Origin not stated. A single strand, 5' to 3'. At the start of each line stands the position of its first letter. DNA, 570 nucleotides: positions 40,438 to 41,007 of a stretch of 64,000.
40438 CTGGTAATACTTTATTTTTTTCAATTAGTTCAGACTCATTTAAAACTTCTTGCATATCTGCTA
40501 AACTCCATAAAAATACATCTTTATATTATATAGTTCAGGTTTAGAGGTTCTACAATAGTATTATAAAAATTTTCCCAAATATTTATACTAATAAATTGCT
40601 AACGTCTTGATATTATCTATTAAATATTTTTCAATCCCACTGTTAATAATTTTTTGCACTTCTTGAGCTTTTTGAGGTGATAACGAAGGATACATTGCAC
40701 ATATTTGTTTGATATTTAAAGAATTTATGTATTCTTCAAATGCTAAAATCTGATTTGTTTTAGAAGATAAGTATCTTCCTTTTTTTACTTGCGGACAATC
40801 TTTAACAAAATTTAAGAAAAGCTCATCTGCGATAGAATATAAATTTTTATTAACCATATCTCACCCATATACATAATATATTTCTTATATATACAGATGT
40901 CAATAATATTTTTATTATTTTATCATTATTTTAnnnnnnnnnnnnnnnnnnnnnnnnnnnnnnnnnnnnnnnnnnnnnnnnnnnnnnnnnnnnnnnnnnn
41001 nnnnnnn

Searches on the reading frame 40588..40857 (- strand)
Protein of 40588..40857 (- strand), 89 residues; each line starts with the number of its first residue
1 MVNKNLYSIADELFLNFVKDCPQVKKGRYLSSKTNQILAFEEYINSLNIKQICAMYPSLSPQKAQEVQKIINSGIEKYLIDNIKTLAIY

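Call 30: find_encoding_contigs(protein=window:40588-40857:-, flank=10000, max_places=10)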
Protein window:40588-40857:- (89 aa): 16 contigs read that carry it; 10 places shown.
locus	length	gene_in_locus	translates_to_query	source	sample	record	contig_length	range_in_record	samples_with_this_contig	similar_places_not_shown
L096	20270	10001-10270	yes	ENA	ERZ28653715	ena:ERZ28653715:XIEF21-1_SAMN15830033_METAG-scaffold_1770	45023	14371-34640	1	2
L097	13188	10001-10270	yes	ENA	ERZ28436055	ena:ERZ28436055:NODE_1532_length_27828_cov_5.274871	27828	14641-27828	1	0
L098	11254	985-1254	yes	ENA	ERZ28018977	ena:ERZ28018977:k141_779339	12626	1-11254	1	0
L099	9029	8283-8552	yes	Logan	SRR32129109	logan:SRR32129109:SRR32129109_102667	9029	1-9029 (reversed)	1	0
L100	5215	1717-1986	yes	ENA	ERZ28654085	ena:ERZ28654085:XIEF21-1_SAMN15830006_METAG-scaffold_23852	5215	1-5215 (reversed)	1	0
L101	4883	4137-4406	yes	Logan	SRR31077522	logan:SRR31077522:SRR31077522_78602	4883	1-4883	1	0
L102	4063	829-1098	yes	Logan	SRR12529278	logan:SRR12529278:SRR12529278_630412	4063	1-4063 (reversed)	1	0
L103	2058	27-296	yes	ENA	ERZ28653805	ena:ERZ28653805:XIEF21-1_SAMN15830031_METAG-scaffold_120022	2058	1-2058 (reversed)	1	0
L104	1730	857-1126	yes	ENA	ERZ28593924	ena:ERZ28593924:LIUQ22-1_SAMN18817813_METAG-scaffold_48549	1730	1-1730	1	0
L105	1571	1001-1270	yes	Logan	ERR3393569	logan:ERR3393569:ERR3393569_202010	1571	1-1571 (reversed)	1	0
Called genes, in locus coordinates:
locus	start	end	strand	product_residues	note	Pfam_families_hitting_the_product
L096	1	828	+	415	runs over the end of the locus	PF12704:MacB_PCD, PF02687:FtsX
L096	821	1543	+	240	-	PF00005:ABC_tran, PF13555:AAA_29 (faint), PF13304:AAA_21 (faint)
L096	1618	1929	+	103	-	PF04977:DivIC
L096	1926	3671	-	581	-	PF11412:DsbD_N, PF02683:DsbD_TM, PF13098:Thioredoxin_2 (weak), PF13899:Thioredoxin_7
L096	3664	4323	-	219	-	-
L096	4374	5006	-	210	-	PF03167:UDG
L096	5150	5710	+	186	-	PF13505:OMP_b-brl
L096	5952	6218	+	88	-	-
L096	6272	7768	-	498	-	-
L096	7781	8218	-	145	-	PF06961:DUF1294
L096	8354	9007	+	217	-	-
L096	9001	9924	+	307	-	-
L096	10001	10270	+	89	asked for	-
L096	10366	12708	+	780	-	PF02190:LON_substr_bdg, PF08298:AAA_PrkA (weak), PF00004:AAA, PF07728:AAA_5, PF22667:Lon_lid, PF05362:Lon_C, PF13541:ChlI (weak)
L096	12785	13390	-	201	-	PF08805:PilS, PF05307:Bundlin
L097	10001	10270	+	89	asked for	-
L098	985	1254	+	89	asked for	-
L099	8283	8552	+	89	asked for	-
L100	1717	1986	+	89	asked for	-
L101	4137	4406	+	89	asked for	-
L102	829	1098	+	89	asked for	-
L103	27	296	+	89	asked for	-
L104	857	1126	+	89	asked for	-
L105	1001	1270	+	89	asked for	-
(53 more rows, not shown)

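Call 35: search_protein_families(library=pfam, proteins=[window:40588-40857:-], max_evalue=0.001)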
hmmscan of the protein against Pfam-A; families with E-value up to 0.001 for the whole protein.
window:40588-40857:- (89 aa): 0 families

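Call 47: search_protein_families(library=ncbifam, proteins=[window:40588-40857:-], max_evalue=0.01)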
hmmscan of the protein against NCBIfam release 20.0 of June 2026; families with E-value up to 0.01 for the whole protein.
window:40588-40857:- (89 aa): 0 families
